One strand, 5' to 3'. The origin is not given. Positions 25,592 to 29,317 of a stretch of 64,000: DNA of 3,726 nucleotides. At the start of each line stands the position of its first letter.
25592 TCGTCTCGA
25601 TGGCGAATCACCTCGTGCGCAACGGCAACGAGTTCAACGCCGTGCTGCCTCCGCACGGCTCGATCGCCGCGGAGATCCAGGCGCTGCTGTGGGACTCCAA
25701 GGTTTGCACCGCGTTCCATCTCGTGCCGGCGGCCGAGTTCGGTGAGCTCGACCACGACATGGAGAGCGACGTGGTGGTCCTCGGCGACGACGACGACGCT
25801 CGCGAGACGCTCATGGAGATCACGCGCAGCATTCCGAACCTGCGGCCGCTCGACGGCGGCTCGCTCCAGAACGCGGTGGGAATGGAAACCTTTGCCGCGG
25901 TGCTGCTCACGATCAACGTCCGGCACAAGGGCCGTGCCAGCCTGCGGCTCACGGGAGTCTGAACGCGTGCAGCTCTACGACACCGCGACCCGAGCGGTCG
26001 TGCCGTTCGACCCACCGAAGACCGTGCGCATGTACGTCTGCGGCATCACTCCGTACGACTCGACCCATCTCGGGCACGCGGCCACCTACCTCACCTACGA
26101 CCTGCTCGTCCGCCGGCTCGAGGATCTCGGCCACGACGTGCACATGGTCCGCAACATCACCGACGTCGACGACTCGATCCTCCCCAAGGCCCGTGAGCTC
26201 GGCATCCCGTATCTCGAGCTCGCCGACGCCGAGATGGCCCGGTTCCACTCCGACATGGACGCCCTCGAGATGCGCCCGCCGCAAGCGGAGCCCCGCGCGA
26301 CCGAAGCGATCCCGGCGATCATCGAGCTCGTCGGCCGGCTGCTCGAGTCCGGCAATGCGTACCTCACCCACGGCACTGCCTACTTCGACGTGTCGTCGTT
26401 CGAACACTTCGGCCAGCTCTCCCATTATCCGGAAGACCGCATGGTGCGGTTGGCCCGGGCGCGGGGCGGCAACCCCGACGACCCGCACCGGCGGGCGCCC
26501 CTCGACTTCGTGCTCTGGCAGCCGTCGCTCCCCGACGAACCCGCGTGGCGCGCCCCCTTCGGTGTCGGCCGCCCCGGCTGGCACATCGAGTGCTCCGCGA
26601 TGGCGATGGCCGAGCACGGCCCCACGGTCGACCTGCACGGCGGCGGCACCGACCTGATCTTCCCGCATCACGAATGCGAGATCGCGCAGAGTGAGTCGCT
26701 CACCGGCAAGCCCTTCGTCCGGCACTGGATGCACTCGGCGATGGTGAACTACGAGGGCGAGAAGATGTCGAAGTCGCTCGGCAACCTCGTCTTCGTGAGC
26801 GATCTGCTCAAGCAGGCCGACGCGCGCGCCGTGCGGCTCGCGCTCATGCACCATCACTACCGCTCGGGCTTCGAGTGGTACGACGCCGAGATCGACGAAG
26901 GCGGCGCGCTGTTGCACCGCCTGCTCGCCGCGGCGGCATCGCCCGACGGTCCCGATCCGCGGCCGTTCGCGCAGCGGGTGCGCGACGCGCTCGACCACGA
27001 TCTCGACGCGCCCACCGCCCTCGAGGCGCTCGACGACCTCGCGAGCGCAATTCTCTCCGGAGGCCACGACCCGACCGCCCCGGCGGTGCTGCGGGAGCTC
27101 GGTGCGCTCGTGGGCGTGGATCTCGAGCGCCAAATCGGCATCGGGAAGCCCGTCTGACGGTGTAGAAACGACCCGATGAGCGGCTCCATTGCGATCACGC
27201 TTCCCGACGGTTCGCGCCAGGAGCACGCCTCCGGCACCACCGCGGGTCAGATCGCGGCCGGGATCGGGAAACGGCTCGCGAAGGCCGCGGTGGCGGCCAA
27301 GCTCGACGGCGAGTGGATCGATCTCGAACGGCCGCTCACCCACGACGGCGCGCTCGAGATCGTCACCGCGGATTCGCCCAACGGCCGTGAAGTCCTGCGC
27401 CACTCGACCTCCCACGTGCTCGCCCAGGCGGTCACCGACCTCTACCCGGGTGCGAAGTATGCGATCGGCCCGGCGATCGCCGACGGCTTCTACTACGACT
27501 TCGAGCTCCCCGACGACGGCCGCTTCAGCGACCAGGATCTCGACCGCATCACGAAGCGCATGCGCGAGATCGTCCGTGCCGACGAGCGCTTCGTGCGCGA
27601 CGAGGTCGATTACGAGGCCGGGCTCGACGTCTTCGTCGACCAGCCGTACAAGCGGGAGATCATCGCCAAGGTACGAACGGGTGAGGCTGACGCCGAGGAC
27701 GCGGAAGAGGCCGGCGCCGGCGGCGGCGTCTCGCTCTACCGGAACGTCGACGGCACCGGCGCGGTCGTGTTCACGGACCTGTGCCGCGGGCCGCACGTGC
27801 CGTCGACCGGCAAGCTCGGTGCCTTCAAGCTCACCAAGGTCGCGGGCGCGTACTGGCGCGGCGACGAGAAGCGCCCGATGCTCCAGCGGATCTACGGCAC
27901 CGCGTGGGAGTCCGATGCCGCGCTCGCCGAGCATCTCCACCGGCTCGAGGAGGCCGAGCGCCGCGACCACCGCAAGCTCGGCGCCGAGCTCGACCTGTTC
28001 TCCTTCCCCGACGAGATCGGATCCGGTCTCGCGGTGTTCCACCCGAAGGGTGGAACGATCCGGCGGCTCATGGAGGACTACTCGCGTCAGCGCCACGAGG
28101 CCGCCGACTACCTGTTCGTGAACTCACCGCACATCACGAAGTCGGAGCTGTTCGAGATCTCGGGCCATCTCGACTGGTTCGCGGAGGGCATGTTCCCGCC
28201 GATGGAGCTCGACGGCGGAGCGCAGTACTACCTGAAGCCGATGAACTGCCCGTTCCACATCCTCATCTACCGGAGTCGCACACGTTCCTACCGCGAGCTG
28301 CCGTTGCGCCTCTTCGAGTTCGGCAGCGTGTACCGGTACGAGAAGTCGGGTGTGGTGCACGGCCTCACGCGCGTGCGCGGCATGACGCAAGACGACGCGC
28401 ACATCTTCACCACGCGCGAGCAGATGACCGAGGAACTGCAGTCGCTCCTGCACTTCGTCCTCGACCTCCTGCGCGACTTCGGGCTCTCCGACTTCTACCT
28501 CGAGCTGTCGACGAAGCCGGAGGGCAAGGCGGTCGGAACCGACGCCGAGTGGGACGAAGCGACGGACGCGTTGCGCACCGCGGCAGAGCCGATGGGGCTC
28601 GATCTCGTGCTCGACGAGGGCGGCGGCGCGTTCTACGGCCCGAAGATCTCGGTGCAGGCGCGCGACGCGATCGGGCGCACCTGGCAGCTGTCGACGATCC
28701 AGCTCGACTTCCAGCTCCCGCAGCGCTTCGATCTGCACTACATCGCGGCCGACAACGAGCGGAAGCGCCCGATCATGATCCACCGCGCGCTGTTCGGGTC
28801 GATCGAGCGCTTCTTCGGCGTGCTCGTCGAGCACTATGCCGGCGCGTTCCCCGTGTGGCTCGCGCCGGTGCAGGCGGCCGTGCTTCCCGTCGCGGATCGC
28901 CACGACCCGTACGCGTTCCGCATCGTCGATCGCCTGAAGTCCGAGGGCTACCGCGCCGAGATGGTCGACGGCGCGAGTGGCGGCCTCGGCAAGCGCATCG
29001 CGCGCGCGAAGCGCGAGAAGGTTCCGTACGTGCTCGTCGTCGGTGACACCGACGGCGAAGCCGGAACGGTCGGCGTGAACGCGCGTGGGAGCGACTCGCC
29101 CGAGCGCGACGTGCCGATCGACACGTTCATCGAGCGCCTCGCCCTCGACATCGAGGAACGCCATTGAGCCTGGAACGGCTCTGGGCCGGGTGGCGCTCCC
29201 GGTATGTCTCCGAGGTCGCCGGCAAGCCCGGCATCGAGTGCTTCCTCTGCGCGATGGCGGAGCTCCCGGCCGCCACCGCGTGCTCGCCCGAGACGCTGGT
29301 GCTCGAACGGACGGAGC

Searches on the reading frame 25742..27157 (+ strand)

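Call 21: search_protein_families(library=pfam, proteins=[window:25742-27157:+], max_evalue=0.00001)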
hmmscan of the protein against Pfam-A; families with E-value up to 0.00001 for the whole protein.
window:25742-27157:+ (471 aa): 3 families
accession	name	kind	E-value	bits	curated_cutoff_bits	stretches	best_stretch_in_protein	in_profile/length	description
PF01406.26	tRNA-synt_1e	-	2.1e-103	346.3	27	1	92-385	7-297/301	tRNA synthetases class I (C) catalytic domain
PF09334.17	tRNA-synt_1g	-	6.3e-10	38.8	20.1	0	325-371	311-357/391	tRNA synthetases class I (M)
PF00133.28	tRNA-synt_1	-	6.6e-08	32.1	22.7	1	296-374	329-408/414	tRNA synthetases class I (I, L, M and V)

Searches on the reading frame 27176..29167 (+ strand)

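Call 21: search_protein_families(library=pfam, proteins=[window:27176-29167:+], max_evalue=0.00001)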
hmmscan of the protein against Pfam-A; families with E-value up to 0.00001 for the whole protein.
window:27176-29167:+ (663 aa): 4 families
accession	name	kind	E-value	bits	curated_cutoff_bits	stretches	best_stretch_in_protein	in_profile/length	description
PF00587.30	tRNA-synt_2b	-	3.3e-45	154.8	29.3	1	346-554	6-179/179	tRNA synthetase class II core domain (G, H, P, S and T)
PF03129.25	HGTP_anticodon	-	7.8e-16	58.5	21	1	566-655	1-91/94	Anticodon binding domain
PF07973.19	tRNA_SAD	-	2.7e-15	56.5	24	1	186-240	2-44/44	Threonyl and Alanyl tRNA synthetase second additional domain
PF02824.27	TGS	-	2.7e-12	47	22.2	1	5-64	1-60/60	TGS domain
